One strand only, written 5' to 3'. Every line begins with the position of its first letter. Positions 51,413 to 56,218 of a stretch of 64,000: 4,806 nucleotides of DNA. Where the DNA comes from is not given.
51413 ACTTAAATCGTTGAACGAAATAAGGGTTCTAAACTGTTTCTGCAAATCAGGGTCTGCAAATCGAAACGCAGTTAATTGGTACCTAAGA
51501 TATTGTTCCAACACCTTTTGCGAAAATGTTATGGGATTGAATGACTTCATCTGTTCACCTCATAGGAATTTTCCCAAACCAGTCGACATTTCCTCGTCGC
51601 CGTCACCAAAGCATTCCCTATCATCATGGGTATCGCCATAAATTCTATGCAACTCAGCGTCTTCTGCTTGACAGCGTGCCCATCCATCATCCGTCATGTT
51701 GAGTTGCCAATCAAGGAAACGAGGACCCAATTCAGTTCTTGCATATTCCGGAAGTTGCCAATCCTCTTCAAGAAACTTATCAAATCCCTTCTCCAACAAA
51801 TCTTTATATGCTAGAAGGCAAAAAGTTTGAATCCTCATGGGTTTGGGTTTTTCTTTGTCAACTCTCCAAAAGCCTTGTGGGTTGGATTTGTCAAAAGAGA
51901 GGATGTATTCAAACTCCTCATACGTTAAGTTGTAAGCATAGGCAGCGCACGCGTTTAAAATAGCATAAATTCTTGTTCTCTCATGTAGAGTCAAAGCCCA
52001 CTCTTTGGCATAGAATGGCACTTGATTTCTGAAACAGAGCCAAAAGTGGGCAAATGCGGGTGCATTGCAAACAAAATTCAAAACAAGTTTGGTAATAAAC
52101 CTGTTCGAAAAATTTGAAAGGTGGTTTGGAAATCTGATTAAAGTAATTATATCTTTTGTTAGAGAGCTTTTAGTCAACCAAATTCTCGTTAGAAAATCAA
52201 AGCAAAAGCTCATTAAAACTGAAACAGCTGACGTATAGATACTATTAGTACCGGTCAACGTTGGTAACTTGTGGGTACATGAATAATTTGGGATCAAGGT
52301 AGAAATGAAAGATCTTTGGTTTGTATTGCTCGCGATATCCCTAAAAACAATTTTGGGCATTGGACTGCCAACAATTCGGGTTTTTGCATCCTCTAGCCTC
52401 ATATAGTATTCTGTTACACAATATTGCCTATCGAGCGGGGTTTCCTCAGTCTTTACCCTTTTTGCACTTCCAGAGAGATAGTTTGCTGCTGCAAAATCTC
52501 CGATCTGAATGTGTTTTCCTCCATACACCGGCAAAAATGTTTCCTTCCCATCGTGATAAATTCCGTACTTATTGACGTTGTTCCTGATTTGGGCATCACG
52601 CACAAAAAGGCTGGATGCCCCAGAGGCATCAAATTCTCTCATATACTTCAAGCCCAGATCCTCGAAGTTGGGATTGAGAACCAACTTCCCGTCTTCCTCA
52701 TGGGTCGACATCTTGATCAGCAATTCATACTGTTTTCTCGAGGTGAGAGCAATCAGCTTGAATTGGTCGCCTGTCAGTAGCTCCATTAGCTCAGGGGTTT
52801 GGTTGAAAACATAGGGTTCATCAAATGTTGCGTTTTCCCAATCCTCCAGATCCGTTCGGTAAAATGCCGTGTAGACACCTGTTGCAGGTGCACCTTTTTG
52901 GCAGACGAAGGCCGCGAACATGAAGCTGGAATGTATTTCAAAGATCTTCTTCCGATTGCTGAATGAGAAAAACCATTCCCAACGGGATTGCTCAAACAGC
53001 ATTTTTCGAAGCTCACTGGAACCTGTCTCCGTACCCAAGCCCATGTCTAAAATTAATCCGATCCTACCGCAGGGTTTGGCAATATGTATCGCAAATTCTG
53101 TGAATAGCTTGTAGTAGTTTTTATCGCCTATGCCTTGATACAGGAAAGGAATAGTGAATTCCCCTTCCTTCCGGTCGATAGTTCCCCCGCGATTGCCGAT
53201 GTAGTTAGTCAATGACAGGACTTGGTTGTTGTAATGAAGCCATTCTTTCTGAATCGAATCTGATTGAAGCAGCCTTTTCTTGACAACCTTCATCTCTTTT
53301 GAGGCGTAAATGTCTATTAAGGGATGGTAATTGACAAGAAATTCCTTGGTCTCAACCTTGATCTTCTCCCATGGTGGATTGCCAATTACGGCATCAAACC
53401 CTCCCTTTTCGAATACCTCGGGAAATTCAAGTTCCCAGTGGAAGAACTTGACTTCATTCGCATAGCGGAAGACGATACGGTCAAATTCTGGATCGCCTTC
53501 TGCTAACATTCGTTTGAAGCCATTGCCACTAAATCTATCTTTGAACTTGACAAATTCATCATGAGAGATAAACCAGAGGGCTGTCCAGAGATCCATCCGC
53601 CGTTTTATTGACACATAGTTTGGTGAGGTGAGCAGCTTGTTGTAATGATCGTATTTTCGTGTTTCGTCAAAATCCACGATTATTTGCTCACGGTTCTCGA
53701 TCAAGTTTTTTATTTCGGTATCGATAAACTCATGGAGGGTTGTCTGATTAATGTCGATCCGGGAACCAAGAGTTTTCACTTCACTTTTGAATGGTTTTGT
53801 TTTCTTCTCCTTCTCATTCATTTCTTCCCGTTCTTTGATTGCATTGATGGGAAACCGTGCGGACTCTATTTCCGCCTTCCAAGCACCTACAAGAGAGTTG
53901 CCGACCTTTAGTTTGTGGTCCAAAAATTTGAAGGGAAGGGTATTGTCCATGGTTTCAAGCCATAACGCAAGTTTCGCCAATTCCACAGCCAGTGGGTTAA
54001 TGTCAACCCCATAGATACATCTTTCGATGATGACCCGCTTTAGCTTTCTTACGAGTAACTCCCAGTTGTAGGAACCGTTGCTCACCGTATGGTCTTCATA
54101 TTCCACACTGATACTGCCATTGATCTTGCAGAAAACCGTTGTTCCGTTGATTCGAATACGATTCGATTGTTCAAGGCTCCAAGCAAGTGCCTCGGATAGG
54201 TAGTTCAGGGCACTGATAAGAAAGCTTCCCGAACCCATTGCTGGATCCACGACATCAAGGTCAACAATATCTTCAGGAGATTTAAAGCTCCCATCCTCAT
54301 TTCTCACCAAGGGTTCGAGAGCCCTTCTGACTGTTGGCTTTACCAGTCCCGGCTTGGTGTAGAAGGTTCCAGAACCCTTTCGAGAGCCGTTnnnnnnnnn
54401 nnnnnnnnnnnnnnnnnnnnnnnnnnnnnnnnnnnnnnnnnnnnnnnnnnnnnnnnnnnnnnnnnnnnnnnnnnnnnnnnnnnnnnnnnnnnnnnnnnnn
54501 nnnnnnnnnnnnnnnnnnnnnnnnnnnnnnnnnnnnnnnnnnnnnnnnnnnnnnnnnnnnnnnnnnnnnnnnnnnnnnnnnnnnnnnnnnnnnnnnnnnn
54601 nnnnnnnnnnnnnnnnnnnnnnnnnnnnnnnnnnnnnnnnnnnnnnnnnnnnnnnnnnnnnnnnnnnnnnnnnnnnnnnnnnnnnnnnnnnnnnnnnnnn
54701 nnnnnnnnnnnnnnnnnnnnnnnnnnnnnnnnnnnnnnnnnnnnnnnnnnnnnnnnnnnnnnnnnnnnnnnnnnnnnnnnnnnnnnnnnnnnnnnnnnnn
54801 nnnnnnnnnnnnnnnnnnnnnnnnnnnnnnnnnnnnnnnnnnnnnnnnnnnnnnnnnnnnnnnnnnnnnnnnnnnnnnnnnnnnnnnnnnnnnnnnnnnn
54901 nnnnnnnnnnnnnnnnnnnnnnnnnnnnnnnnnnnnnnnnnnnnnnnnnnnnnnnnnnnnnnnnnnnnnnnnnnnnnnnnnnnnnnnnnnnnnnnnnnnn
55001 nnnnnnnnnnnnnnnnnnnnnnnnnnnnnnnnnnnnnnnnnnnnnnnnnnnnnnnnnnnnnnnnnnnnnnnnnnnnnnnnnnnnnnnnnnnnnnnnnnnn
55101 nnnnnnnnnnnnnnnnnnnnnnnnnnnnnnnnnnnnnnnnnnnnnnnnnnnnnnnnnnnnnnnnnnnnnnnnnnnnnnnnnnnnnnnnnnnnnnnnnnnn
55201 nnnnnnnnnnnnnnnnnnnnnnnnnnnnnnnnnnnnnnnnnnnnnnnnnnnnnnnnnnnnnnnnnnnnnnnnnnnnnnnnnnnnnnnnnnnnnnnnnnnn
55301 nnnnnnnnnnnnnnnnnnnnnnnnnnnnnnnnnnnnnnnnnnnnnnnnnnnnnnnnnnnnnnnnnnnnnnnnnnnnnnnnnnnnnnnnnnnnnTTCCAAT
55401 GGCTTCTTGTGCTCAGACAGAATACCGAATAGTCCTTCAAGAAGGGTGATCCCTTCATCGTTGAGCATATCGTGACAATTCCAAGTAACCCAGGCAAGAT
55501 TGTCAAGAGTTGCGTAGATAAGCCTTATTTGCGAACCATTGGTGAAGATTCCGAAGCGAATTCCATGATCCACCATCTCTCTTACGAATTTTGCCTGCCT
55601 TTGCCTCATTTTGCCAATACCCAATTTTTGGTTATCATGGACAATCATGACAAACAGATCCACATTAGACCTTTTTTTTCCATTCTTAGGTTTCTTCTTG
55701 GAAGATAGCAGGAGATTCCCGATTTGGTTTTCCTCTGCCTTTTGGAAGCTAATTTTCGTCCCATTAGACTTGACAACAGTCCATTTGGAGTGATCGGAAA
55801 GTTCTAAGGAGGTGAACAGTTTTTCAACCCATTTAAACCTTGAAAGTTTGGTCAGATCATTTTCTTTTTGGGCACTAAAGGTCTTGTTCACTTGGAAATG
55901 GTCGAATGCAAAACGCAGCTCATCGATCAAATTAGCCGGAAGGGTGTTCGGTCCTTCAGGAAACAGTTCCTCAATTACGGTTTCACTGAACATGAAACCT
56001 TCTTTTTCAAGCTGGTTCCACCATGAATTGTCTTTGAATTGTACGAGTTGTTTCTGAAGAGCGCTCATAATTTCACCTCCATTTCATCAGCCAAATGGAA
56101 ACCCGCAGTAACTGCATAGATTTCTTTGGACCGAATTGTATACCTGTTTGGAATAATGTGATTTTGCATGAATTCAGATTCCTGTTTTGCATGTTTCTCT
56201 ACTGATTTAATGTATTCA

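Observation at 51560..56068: Very large adenine methyltransferase with ~560 aa of unassigned N-terminal sequence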

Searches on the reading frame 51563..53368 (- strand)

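Call 12: search_protein_families(library=pfam, proteins=[window:51563-53368:-], max_evalue=10)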
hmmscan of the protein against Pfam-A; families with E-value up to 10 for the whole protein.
window:51563-53368:- (602 aa): 1 family
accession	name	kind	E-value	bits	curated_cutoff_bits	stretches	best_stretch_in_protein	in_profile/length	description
PF07669.17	Eco57I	-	0.0015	19.1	25.3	1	81-143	108-171/171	Eco57I restriction-modification methylase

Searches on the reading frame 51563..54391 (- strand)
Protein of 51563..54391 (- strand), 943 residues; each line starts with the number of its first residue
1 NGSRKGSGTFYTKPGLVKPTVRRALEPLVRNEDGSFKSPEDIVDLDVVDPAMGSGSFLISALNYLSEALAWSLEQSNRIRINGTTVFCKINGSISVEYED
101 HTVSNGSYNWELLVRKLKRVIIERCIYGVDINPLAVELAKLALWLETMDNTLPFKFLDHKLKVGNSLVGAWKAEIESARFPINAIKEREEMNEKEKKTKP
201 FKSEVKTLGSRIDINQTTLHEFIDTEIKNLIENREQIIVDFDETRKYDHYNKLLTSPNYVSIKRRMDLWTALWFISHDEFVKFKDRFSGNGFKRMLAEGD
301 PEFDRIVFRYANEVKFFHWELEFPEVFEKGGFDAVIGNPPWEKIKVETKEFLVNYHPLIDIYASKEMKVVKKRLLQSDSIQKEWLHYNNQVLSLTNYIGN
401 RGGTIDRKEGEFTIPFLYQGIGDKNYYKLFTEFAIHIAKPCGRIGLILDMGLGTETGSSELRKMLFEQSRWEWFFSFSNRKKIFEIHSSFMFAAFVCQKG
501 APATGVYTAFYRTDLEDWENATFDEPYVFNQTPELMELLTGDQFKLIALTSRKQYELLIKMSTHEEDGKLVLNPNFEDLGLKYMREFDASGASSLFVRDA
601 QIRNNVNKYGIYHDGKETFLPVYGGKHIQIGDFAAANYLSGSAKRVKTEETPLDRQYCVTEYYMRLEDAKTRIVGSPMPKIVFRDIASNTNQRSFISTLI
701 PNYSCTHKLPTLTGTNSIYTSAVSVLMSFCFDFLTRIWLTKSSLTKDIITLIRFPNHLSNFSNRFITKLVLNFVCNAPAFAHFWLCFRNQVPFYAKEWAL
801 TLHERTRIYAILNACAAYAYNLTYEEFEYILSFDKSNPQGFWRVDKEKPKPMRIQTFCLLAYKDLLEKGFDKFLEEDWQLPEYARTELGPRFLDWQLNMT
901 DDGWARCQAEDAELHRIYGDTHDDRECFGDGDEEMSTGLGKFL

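Call 57: predict_structure(alignment_id=A3)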
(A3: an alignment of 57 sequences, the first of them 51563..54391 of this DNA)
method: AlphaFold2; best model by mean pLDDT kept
length: 943 residues; sequences in the alignment: 57
mean_pLDDT: 84.7   pTM: 0.87
mean pLDDT of the five models: 84.7, 83.7, 82.3, 81.8, 81.6
residues with pLDDT >= 90: 530; 70-90: 261; 50-70: 100; < 50: 52
segments of 3 or more residues with pLDDT < 50: 1-8, 196-220, 929-943
pLDDT, mean of each block of 10 residues (from residue 1): 45 93 98 97 98 95 98 97 94 89 87 94 96 93 88 81 95 74 59 48 47 46 65 59 63 79 88 87 77 72 90 94 91 97 90 92 93 96 92 88 63 83 91 96 97 93 96 96 89 97 97 95 95 92 91 92 65 55 81 86 86 92 92 93 89 87 92 76 75 85 87 79 92 88 80 76 87 93 90 82 95 95 95 77 89 96 97 95 93 81 88 89 50 40 34
secondary structure, 60 per line:
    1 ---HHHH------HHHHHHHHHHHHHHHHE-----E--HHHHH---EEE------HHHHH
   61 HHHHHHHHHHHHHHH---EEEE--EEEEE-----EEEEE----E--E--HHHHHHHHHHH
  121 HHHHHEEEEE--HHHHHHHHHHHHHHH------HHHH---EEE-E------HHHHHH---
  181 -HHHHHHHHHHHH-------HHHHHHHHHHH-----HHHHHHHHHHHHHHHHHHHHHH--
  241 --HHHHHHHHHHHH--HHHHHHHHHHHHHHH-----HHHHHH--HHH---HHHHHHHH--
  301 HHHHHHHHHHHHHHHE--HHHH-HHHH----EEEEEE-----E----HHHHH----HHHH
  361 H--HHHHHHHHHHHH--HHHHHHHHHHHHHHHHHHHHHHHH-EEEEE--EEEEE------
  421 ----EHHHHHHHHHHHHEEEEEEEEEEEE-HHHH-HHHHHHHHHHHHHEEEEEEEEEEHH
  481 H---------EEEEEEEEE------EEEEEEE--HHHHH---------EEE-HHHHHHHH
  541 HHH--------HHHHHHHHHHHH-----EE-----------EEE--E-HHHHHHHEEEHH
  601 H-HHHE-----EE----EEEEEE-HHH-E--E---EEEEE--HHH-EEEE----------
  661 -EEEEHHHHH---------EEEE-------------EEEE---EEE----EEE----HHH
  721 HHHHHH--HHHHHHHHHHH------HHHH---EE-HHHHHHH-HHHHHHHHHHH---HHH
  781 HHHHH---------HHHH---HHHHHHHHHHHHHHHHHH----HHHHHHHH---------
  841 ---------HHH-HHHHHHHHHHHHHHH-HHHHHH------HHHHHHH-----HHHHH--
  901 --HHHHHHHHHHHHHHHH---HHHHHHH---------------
elements in order (helices of 4 or more, strands of 3 or more residues): H4-7 H14-29 H39-43 E47-49 H56-75 E79-82 E85-89 E95-99 H110-125 E126-130 H133-147 H154-157 E161-163 H172-177 H182-193 H201-211 H217-238 H243-254 H257-271 H277-282 H291-298 H301-315 H319-322 H324-327 E332-337 H348-352 H357-361 H364-375 H378-401 E403-407 E410-414 H426-437 E438-449 H451-454 H456-468 E469-478 E491-499 E506-512 H515-519 E529-531 H533-543 H552-563 E582-584 H589-595 E596-598 E618-623 E636-640 E647-650 E662-665 H666-670 E680-683 E697-700 E704-706 E711-713 H718-726 H729-739 H746-749 H756-762 H764-774 H778-785 H795-798 H802-819 H824-831 H854-868 H870-875 H882-888 H894-898 H903-918 H922-928

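Call 60: fold_search(model_id=the predicted structure, library=pdb)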
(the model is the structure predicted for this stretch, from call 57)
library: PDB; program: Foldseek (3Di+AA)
matches with E <= 10: 349; with E <= 0.001: 74
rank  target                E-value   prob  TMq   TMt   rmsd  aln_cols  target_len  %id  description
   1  8q56_A                5.6e-13  1.00  0.41  0.33  14.2       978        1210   12  PglX methyltransferase of Salmonella BREX phage defence system (aka BrxX) bound to inhibitor Ocr (released 2024-08-21)
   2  9ewz_C                9.2e-13  1.00  0.39  0.31  14.0       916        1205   12  Cryo-EM structure of the E. coli BrxX methyltransferase in complex with DNA (released 2025-03-05)
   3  8c45_A                9.6e-13  1.00  0.40  0.32  15.2       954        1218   11  PglX methyltransferase from the Salmonella BREX phage defence system (aka BrxX) (released 2024-07-10)
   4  7lni_A                2.7e-12  1.00  0.39  0.64   9.1       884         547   11  SeMet CamA Adenine Methyltransferase Complexed to Cognate Substrate DNA (released 2021-05-19)
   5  8cxs_A                7.1e-12  1.00  0.39  0.64   9.5       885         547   11  CamA Adenine Methyltransferase Complexed to Cognate Substrate DNA and Inhibitor MTA (released 2023-01-11)
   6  7rfm_B                1.5e-11  1.00  0.40  0.64   9.1       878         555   11  CamA Adenine Methyltransferase Complexed to Cognate Substrate DNA and Inhibitor EPZ004777 (released 2021-09-15)
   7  7rfl_B                1.7e-11  1.00  0.40  0.64   9.0       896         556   11  CamA Adenine Methyltransferase Complexed to Cognate Substrate DNA and Inhibitor SGC0946 (released 2021-09-15)
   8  7lni_C                2.6e-11  1.00  0.38  0.62   9.3       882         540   11  SeMet CamA Adenine Methyltransferase Complexed to Cognate Substrate DNA (released 2021-05-19)
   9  8zek_A                2.8e-11  1.00  0.39  0.32  14.3       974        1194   11  Cryo-EM structure of the E. coli BrxX methyltransferase complexed with Ocr (released 2024-12-11)
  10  7rfn_A                2.9e-11  1.00  0.39  0.64   8.8       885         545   11  CamA Adenine Methyltransferase Complexed to Cognate Substrate DNA and Inhibitor SGC8158 (released 2021-09-15)
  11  8cxx_A                2.9e-11  1.00  0.39  0.63   9.5       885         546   11  CamA Adenine Methyltransferase Complexed to Cognate Substrate DNA and Compound 6 (released 2023-01-11)
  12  8c45_B                2.9e-11  1.00  0.41  0.33  14.6       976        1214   10  PglX methyltransferase from the Salmonella BREX phage defence system (aka BrxX) (released 2024-07-10)
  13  8fs1_A                3.2e-11  1.00  0.39  0.64   9.4       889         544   11  CamA Adenine Methyltransferase Complexed to Cognate Substrate DNA and Inhibitor 11a (YD905) (released 2023-05-10)
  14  8fs2_A                3.3e-11  1.00  0.39  0.64   8.8       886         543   11  CamA Adenine Methyltransferase Complexed to Cognate Substrate DNA and Inhibitor 11b (YD907) (released 2023-05-10)
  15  8cy0_A                3.5e-11  1.00  0.39  0.64   9.4       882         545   11  CamA Adenine Methyltransferase Complexed to Cognate Substrate DNA and Inhibitor MC4756 (Compound 178) (released 2023-01-11)
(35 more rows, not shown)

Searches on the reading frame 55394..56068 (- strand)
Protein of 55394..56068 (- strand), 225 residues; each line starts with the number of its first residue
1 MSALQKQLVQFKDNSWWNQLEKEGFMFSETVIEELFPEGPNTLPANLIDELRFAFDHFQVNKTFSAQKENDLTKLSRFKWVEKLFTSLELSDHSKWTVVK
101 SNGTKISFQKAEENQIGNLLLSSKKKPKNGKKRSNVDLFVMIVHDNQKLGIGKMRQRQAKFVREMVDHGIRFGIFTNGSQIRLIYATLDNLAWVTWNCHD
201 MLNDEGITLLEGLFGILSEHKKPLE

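Call 65: search_protein_representatives(protein=window:55394-56068:-)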
Query: 225 residues. Proteins with E-value up to 0.001 (for the whole library): 58; up to 1e-10: 20; up to 1e-30: 1. The best 58 are listed.
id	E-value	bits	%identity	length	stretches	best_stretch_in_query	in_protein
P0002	2.8e-145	497.9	100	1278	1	1-225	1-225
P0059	2.6e-20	89.4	32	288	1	13-218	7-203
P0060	2.5e-18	82.9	33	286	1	13-204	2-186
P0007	1.3e-17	80.5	29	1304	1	13-215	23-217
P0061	1.4e-15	73.9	29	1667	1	13-216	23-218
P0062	1.6e-14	70.4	30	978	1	13-212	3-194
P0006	2.1e-14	70.1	28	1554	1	8-221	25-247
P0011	2.3e-13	66.6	29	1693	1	13-214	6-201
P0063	4.4e-13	65.8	34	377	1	13-204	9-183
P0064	9.5e-13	64.7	27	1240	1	14-201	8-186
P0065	1.1e-12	64.5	36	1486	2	147-218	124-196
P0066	1.4e-12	64.1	31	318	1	14-206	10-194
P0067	1.6e-12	63.9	29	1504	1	12-221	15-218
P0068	1.7e-12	63.9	27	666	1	14-218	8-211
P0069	2.6e-12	63.2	25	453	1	13-201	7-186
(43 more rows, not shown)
